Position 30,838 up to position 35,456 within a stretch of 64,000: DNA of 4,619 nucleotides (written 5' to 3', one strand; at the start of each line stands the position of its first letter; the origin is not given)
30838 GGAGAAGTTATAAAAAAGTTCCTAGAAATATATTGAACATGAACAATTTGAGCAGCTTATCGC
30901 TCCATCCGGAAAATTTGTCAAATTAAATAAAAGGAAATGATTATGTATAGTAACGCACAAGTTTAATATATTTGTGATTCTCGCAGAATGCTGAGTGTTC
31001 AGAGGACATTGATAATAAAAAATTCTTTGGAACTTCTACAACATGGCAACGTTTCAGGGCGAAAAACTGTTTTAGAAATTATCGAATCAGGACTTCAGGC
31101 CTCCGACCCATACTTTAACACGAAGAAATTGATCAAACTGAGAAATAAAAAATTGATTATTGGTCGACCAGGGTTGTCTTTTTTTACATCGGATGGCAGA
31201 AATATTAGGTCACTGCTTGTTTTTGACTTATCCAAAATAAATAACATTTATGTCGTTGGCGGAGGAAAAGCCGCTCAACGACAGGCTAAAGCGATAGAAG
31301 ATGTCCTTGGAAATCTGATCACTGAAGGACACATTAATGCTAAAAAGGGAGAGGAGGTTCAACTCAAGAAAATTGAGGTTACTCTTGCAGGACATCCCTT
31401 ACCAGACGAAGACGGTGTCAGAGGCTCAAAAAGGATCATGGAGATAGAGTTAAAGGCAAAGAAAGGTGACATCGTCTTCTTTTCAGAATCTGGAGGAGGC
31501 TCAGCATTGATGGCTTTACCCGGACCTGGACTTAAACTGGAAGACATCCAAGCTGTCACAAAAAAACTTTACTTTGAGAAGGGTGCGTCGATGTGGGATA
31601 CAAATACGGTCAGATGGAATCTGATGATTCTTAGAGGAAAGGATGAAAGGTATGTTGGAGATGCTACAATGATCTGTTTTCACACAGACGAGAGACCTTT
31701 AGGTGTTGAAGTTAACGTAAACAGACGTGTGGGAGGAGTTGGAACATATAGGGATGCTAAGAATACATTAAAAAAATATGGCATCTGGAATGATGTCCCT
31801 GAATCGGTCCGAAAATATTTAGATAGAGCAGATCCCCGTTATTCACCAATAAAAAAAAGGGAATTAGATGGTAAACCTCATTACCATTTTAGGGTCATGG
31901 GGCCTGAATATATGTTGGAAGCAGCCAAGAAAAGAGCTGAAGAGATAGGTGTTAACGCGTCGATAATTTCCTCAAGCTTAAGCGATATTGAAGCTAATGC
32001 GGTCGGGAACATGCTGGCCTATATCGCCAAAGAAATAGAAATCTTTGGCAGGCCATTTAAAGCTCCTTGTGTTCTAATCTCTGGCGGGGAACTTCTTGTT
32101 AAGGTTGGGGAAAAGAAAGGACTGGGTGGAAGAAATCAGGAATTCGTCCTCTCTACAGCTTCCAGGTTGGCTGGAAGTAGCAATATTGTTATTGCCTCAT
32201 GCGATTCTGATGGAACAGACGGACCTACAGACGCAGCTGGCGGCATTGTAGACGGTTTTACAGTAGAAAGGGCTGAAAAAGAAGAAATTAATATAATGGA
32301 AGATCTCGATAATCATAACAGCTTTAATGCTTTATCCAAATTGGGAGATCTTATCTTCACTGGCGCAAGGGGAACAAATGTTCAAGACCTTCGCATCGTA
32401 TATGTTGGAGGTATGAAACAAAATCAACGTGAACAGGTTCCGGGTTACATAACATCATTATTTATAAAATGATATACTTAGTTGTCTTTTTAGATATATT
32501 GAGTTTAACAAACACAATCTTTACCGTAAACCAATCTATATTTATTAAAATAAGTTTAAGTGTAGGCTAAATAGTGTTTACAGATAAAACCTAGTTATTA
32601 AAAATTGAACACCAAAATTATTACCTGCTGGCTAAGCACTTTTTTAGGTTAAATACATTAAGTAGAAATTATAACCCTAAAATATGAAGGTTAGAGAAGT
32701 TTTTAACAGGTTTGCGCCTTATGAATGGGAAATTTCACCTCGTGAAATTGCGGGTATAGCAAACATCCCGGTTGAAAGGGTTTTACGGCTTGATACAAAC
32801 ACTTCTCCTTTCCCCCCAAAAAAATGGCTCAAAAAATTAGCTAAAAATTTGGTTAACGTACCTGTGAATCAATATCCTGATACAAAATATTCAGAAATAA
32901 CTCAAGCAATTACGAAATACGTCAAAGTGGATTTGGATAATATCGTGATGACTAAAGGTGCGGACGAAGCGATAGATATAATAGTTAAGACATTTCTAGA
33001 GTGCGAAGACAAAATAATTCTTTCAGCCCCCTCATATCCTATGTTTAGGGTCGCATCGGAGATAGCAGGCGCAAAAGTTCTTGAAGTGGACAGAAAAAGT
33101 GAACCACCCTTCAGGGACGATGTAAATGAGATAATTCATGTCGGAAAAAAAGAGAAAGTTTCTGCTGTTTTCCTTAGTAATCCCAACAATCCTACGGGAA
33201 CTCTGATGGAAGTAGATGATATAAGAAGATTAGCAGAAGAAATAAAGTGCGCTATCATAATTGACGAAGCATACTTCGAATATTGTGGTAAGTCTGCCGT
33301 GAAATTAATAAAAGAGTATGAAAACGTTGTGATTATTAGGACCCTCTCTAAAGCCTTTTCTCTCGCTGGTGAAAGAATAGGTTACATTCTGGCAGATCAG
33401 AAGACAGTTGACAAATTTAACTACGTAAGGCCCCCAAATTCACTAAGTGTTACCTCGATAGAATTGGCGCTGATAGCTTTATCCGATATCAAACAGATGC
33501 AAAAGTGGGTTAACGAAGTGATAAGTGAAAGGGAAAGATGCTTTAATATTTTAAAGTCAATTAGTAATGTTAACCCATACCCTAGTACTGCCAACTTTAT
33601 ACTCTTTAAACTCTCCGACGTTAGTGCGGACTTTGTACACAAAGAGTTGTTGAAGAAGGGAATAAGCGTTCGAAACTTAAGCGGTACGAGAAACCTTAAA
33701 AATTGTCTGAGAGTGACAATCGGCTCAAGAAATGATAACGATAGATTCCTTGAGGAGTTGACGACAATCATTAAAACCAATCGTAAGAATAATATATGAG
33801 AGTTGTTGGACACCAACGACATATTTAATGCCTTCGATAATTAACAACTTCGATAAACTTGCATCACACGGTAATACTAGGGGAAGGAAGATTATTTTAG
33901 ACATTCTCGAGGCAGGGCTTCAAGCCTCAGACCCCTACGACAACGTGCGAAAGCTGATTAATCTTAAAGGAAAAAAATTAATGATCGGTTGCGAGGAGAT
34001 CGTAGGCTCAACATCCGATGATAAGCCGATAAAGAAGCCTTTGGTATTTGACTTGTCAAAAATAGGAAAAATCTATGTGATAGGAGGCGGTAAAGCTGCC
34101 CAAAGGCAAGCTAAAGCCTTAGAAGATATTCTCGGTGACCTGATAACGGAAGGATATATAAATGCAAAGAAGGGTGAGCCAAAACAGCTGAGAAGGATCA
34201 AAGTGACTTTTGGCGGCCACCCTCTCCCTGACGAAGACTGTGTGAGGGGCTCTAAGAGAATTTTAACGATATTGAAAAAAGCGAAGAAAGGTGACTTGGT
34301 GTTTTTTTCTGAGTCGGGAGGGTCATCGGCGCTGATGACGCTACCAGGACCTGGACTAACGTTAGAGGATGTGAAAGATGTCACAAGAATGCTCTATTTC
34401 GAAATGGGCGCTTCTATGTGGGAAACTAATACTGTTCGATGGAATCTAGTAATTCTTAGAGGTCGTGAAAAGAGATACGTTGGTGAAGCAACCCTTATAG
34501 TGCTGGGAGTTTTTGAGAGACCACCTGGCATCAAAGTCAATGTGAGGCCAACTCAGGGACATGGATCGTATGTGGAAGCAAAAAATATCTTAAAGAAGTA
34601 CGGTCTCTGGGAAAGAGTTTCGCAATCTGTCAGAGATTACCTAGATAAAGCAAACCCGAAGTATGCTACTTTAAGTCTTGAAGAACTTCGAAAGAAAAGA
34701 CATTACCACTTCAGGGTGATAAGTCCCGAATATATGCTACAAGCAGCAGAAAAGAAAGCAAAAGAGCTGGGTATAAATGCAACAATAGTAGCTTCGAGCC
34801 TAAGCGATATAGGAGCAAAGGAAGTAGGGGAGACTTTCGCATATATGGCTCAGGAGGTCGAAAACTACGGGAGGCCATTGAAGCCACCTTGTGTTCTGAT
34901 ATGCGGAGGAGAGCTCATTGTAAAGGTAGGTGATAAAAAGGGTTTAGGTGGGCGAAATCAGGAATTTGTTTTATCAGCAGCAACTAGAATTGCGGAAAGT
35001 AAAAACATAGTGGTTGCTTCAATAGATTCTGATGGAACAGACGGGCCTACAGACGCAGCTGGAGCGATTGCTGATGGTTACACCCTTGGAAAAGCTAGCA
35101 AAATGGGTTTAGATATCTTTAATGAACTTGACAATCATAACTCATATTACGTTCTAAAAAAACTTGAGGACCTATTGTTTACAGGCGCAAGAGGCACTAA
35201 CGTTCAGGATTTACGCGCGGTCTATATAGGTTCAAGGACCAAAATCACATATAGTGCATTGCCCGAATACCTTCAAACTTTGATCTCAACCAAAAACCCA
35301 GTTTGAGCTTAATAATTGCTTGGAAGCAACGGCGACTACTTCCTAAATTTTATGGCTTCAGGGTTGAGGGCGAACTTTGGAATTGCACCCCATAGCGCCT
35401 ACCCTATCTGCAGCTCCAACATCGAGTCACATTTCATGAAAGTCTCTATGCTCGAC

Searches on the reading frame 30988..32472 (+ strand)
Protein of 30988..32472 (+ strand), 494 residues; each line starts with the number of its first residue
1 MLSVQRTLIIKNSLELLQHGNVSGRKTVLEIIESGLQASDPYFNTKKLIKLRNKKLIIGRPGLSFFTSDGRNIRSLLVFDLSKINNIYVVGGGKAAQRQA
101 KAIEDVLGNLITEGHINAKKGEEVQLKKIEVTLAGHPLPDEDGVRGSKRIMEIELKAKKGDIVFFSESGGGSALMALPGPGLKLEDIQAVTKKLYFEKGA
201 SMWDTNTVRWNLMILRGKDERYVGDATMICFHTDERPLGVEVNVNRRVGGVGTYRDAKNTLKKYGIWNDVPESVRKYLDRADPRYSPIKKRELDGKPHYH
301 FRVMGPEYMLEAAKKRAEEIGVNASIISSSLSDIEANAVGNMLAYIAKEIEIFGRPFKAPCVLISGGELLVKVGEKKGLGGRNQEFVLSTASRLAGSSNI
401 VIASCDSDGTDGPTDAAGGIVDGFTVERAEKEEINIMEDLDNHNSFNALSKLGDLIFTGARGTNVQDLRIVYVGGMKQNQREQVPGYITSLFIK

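Call 51: search_protein_families(library=pfam, proteins=[window:30988-32472:+], max_evalue=0.001)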
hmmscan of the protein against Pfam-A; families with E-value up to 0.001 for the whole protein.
window:30988-32472:+ (494 aa): 2 families
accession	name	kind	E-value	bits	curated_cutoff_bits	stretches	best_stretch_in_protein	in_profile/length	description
PF13660.11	DUF4147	-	3.1e-37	128.7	23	1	28-216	2-169/234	Domain of unknown function (DUF4147)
PF05161.18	MOFRL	-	8.2e-33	113.2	28.3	1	361-467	1-106/106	MOFRL family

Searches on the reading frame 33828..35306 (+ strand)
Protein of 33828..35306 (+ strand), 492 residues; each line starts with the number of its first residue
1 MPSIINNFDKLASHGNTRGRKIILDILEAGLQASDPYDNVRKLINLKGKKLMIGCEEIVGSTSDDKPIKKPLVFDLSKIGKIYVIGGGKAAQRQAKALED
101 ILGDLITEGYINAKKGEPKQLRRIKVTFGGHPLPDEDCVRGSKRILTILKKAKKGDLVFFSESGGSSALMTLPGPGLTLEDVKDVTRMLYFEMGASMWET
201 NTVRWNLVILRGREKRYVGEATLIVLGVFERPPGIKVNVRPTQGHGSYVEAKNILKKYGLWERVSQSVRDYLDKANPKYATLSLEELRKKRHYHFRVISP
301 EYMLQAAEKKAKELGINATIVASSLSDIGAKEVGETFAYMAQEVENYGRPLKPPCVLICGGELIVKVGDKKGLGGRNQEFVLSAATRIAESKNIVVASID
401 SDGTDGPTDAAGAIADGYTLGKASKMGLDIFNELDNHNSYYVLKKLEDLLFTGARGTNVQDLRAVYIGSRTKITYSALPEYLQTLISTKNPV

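Call 51: search_protein_families(library=pfam, proteins=[window:33828-35306:+], max_evalue=0.001)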
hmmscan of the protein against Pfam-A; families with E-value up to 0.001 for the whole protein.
window:33828-35306:+ (492 aa): 2 families
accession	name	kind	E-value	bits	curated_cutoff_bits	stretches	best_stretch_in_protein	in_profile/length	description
PF13660.11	DUF4147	-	8.8e-38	130.5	23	1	24-272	3-233/234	Domain of unknown function (DUF4147)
PF05161.18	MOFRL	-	2.4e-33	114.9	28.3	1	355-461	1-106/106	MOFRL family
